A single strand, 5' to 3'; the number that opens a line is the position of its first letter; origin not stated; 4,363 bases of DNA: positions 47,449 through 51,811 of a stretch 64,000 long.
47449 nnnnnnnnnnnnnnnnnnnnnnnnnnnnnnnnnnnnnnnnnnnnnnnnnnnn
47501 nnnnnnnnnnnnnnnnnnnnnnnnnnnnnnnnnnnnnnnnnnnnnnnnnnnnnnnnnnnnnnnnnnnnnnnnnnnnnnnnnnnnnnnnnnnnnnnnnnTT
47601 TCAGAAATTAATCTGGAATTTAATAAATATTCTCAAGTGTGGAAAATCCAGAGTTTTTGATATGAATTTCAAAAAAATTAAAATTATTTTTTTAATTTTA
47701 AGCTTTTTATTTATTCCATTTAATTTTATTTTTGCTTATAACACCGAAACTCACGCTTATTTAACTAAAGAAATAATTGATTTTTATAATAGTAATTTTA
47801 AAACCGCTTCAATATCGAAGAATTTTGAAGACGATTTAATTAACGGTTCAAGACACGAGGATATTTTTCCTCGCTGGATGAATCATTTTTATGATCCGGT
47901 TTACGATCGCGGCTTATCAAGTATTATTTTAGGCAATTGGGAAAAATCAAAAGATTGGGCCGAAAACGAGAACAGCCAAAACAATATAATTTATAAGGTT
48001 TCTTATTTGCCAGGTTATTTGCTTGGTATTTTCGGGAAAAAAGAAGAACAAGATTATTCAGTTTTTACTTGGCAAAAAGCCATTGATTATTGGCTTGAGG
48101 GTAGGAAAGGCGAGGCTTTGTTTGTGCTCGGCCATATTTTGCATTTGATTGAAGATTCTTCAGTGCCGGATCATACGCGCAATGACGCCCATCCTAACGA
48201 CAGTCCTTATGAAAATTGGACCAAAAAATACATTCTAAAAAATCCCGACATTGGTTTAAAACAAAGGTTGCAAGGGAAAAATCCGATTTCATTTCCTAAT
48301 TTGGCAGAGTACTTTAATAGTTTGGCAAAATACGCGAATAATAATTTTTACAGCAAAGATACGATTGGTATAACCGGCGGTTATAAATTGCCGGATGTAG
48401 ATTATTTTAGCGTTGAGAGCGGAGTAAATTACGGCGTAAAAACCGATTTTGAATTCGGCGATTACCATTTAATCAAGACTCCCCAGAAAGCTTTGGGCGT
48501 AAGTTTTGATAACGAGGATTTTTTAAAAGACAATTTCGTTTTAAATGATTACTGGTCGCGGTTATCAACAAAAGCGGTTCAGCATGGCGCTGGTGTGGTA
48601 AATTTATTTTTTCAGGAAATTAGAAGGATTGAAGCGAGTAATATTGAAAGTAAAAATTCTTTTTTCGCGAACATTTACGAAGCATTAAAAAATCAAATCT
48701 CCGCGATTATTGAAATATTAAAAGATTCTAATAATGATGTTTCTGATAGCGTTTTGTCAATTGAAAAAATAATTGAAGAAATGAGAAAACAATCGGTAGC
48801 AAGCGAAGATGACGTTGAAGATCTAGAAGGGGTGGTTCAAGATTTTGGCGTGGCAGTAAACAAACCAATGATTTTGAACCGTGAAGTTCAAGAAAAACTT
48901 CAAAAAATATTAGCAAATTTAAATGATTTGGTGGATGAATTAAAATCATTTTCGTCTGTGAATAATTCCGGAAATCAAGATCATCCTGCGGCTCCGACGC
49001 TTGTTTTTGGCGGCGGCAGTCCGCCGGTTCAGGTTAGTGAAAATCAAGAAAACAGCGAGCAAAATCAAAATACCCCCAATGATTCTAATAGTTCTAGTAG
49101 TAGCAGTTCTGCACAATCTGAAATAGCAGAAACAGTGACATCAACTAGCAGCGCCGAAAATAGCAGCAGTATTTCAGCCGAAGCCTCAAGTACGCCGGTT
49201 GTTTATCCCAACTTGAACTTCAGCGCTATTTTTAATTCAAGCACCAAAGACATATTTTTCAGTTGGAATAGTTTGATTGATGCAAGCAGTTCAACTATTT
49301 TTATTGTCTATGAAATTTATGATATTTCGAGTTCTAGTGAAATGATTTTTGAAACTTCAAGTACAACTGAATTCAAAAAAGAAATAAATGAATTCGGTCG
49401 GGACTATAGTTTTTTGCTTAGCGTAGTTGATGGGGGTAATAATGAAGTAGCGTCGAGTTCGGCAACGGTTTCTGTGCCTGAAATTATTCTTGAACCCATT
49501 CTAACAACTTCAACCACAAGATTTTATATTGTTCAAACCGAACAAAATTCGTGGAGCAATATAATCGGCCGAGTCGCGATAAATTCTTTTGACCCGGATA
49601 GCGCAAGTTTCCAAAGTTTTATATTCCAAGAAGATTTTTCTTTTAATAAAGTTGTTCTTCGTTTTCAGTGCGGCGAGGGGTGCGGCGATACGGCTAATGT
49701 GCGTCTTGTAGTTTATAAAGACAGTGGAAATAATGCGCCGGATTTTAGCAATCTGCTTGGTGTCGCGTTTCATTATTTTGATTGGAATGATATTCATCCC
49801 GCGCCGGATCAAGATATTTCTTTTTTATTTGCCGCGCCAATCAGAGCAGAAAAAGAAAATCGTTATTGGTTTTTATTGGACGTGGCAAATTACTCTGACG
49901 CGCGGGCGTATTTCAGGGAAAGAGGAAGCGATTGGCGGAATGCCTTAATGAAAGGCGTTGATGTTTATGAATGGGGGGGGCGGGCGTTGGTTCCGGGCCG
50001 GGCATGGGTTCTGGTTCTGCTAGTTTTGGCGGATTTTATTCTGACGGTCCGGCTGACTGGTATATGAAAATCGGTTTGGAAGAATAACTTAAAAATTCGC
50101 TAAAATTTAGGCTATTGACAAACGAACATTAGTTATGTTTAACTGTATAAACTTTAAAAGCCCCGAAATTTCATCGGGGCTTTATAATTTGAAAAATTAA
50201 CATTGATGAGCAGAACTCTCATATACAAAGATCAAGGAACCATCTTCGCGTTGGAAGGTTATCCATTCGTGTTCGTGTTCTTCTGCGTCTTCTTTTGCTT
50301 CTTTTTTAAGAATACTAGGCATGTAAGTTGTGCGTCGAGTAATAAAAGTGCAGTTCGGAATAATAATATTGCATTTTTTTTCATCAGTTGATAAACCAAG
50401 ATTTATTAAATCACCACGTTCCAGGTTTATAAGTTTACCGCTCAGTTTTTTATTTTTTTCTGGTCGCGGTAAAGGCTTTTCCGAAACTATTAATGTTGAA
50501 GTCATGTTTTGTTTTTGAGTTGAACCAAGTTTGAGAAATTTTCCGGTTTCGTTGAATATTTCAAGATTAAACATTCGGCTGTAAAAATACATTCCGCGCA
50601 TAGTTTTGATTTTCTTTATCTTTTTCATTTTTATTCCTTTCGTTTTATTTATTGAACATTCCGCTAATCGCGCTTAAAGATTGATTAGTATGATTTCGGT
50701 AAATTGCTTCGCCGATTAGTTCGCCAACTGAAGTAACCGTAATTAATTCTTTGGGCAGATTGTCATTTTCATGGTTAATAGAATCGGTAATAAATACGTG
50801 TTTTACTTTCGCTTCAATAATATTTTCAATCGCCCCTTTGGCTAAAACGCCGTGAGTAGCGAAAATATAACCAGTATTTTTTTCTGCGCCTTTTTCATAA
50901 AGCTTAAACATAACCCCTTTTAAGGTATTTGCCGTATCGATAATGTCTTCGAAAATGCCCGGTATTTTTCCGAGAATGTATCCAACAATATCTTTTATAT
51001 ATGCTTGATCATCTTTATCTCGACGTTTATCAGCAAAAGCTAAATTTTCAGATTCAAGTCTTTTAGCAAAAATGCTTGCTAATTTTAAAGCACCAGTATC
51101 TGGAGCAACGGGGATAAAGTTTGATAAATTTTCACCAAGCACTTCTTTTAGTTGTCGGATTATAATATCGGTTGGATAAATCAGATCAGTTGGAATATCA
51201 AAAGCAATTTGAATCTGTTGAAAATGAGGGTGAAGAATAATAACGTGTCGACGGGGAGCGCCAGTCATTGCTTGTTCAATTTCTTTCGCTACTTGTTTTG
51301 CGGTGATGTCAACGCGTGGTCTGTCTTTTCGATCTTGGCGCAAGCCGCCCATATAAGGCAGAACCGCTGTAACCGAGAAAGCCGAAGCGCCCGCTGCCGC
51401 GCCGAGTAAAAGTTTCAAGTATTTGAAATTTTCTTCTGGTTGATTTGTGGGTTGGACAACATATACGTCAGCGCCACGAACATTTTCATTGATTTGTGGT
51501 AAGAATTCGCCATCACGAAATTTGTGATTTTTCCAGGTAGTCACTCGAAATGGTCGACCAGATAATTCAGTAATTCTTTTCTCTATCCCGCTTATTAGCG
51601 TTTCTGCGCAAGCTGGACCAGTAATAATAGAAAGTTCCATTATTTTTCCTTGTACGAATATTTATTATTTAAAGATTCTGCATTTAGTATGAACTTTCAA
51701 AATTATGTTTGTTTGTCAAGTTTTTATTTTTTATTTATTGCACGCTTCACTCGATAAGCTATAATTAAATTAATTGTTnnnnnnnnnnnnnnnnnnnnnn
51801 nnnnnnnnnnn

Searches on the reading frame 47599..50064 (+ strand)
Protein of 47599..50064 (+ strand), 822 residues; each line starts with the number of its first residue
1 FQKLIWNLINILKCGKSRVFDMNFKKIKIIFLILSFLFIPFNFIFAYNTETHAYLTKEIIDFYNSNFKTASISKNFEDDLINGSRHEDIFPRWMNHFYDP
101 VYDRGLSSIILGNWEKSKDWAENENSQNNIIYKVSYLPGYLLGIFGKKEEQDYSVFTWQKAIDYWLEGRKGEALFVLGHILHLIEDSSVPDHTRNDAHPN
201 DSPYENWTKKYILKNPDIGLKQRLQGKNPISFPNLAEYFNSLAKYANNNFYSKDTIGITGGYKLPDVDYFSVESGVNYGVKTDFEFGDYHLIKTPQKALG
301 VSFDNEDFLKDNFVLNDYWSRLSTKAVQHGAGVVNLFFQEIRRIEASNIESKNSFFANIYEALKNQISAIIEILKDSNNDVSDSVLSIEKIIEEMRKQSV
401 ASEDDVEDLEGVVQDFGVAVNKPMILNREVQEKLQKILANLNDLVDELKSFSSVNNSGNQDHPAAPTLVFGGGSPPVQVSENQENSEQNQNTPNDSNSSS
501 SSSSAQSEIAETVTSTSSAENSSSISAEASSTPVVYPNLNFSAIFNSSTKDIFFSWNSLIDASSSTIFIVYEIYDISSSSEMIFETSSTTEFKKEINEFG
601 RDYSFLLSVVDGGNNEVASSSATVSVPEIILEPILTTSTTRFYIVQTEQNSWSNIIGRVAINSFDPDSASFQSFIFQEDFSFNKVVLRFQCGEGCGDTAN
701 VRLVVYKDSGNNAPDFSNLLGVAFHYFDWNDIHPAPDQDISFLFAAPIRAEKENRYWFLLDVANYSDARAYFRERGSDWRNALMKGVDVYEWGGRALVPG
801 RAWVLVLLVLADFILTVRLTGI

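Call 29: search_protein_families(library=pfam, proteins=[window:47599-50064:+], max_evalue=0.01)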
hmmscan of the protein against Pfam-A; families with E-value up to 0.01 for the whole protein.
window:47599-50064:+ (822 aa): 1 family
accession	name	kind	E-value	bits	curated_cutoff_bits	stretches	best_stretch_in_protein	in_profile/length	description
PF00882.24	Zn_dep_PLPC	-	0.00036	20.9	26.8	1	51-202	1-99/167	Zinc dependent phospholipase C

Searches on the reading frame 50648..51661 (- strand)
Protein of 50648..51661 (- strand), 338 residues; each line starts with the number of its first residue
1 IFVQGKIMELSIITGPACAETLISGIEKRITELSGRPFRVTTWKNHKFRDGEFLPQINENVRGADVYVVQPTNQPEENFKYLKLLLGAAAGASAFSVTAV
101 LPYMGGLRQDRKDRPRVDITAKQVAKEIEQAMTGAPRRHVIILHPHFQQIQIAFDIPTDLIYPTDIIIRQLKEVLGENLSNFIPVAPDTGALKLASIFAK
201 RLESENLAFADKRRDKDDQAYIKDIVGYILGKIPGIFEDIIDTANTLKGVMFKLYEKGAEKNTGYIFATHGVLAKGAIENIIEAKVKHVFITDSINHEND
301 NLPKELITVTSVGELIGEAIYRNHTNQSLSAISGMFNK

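Call 29: search_protein_families(library=pfam, proteins=[window:50648-51661:-], max_evalue=0.01)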
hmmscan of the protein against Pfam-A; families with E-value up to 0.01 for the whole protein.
window:50648-51661:- (338 aa): 3 families
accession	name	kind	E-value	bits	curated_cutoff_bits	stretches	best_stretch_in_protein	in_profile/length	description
PF13793.12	Pribosyltran_N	-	3.2e-25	88.7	25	1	38-131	22-116/117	N-terminal domain of ribose phosphate pyrophosphokinase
PF14572.12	Pribosyl_synth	-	2.8e-14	53.9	27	1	224-331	76-181/184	Phosphoribosyl synthetase-associated domain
PF00156.33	Pribosyltran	-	2.8e-06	27.2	26.3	1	167-290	15-141/158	Phosphoribosyl transferase domain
